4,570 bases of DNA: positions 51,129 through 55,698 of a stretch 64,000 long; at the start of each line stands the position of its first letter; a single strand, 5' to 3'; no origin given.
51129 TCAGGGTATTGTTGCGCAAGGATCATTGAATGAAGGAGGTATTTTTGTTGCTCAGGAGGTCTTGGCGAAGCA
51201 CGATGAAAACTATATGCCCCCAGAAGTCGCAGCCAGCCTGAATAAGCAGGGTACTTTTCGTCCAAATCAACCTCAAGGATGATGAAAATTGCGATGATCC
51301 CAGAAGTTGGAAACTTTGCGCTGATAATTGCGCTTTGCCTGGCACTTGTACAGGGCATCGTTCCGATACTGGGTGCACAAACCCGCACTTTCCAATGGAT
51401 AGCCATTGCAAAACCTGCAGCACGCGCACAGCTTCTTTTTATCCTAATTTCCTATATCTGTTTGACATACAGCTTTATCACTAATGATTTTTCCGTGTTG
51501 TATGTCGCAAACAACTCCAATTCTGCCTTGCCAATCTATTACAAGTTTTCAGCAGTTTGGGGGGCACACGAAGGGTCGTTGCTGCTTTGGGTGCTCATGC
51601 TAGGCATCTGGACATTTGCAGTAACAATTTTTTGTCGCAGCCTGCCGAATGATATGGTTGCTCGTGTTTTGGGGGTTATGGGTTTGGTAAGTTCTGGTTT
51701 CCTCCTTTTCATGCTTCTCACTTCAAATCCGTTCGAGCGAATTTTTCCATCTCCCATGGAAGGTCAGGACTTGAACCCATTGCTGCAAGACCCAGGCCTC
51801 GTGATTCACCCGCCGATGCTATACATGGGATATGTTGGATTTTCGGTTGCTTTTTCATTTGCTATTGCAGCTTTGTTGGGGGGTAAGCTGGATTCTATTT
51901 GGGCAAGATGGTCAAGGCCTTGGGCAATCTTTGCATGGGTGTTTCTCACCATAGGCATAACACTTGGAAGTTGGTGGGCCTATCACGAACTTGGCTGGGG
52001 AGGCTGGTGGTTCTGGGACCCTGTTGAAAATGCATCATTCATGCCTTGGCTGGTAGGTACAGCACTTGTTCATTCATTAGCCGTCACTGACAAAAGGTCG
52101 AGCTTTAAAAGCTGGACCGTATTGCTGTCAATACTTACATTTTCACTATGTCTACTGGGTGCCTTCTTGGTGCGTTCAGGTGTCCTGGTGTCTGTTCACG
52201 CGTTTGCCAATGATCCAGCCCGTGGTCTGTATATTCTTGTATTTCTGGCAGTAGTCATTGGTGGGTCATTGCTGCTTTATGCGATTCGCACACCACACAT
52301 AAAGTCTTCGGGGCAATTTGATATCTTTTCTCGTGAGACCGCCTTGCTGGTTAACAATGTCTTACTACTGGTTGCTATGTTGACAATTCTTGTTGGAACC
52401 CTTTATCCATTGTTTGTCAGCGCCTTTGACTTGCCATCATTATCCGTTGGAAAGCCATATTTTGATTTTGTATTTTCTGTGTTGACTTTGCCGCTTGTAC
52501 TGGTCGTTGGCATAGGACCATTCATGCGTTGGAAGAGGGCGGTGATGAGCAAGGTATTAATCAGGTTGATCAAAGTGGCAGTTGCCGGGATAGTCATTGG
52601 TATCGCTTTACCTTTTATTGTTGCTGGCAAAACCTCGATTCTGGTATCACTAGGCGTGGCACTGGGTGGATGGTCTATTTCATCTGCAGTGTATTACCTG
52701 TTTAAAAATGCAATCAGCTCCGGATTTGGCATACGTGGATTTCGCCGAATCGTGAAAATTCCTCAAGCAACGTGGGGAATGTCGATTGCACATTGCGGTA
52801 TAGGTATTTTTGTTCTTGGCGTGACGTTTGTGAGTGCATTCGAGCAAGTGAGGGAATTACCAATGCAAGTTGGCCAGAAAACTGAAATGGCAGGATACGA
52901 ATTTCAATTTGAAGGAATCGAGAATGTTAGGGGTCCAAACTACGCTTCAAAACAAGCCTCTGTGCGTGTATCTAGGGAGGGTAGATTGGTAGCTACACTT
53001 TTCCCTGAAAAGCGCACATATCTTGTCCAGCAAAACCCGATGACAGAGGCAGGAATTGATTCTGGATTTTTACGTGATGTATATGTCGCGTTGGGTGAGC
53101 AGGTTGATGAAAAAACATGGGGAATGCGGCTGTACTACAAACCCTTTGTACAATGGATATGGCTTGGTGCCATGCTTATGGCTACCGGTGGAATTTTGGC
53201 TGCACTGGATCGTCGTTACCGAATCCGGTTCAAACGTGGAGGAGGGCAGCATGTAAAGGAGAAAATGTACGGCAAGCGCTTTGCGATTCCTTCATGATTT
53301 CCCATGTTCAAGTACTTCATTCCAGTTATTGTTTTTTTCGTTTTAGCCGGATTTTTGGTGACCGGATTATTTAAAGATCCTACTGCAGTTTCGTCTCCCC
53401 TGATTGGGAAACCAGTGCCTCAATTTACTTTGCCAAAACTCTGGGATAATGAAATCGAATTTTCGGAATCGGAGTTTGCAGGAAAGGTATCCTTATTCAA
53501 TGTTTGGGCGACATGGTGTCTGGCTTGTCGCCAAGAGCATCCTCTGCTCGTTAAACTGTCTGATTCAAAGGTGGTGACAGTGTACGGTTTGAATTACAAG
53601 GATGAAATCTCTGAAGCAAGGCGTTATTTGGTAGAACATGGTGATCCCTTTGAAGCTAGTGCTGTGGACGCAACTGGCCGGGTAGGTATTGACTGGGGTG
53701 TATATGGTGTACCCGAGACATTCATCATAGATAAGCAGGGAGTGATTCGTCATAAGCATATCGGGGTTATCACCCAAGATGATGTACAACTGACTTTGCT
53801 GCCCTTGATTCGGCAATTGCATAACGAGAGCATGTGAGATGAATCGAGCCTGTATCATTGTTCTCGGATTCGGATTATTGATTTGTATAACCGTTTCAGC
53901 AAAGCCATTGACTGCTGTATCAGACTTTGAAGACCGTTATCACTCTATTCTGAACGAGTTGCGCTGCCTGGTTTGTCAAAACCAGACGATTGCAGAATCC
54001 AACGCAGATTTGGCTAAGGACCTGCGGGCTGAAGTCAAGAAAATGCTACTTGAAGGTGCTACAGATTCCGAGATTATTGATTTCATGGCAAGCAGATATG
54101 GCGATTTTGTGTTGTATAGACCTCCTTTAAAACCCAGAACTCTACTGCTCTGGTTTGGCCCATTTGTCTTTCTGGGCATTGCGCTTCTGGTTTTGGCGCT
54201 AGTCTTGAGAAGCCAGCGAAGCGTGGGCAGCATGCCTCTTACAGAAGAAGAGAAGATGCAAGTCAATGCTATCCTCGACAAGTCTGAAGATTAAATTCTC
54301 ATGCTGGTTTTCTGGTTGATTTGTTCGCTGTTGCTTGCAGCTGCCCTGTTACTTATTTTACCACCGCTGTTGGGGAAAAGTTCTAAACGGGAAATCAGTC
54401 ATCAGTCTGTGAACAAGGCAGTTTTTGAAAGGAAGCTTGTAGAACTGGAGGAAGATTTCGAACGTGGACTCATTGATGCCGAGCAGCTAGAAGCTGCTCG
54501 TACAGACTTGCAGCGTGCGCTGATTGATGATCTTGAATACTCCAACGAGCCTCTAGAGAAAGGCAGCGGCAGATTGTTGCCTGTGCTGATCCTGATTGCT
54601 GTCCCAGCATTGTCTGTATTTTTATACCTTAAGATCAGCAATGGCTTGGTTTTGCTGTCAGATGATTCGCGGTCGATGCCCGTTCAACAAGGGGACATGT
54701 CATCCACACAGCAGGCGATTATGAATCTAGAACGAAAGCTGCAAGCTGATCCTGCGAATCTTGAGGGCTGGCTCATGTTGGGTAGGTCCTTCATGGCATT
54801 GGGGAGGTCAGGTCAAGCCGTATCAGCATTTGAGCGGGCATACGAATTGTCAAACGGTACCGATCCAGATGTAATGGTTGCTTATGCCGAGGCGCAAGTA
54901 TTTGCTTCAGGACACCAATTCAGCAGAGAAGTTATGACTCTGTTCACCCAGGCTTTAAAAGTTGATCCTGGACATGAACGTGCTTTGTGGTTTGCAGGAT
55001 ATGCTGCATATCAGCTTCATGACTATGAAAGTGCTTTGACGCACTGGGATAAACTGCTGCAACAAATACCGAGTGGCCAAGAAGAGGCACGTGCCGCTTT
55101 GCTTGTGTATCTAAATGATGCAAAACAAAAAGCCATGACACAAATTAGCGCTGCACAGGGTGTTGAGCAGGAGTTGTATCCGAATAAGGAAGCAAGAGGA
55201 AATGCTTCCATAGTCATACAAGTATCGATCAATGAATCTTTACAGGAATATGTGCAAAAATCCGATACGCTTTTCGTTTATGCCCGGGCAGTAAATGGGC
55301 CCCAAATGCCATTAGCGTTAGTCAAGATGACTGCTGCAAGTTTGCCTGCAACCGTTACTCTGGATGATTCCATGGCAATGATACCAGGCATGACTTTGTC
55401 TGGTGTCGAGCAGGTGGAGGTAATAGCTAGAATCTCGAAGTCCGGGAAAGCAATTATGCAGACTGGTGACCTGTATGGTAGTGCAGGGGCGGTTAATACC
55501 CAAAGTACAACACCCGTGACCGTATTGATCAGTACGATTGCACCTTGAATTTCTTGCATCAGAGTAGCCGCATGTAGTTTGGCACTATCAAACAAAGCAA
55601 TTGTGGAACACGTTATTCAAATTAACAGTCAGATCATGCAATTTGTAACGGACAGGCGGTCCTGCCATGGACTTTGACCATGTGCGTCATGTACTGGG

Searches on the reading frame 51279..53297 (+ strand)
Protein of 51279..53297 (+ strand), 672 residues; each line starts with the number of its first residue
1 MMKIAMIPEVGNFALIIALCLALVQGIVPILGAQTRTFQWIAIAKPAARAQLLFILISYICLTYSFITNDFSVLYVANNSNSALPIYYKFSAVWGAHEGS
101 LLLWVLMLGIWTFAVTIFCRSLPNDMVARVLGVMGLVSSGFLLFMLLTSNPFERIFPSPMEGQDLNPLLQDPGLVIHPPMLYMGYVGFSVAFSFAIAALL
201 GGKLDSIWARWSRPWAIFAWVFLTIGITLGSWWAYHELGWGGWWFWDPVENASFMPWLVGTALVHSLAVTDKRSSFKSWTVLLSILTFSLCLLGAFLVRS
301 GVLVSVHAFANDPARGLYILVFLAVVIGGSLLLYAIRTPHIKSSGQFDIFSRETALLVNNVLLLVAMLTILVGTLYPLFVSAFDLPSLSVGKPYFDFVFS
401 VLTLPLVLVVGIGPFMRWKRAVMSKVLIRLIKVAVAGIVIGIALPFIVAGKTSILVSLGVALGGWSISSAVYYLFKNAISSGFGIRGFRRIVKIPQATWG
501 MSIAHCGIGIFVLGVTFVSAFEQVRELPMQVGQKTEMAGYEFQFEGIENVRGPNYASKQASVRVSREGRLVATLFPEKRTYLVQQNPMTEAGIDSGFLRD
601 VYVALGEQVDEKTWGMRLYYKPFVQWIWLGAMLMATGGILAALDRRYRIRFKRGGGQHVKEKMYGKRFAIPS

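Call 69: search_protein_families(library=pfam, proteins=[window:51279-53297:+], max_evalue=0.00001)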
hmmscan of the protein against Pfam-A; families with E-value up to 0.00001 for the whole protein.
window:51279-53297:+ (672 aa): 2 families
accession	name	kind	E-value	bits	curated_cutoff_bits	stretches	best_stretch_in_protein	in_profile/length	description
PF16327.10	CcmF_C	-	3.9e-122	407.9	28.7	1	320-645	1-323/323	Cytochrome c-type biogenesis protein CcmF C-terminal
PF01578.25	Cytochrom_C_asm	-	5.3e-55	186.8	29.9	1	94-300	1-206/212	Cytochrome C assembly protein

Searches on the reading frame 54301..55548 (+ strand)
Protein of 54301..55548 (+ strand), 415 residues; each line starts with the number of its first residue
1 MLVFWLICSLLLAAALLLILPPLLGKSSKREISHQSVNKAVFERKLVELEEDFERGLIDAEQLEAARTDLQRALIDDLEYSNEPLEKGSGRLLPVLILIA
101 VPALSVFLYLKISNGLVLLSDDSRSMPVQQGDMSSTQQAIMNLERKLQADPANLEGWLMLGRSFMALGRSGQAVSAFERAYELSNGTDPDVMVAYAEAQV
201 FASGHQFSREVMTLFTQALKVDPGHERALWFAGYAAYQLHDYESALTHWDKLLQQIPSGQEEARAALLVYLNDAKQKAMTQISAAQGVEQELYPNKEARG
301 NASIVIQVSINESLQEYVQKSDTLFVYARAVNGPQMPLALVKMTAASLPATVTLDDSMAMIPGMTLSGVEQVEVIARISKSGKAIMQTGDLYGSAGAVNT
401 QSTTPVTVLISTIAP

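Call 69: search_protein_families(library=pfam, proteins=[window:54301-55548:+], max_evalue=0.00001)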
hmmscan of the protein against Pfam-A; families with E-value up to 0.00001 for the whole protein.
window:54301-55548:+ (415 aa): 7 families
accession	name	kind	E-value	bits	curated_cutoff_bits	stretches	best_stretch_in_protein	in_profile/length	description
PF23892.1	Ig_CycH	-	4.4e-38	129.8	27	1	304-410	1-107/108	Cytochrome c-type biogenesis protein H Ig-like domain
PF23914.1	TPR_CcmH_CycH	-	1.4e-24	87.1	42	1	135-261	31-156/158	Cytochrome c-type biogenesis protein H TPR domain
PF07719.23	TPR_2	-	2.8e-11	43.1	27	0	155-184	2-31/34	Tetratricopeptide repeat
PF13432.12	TPR_16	-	4.1e-10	40.4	32.7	0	214-257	19-62/65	Tetratricopeptide repeat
PF14559.12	TPR_19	-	3.5e-09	37.3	25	0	136-173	7-44/68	Tetratricopeptide repeat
PF13428.12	TPR_14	-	7.2e-08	32.8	23.5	0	155-197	2-43/44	Tetratricopeptide repeat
PF00515.34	TPR_1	-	2.9e-06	27.3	27.8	0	155-183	2-30/34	Tetratricopeptide repeat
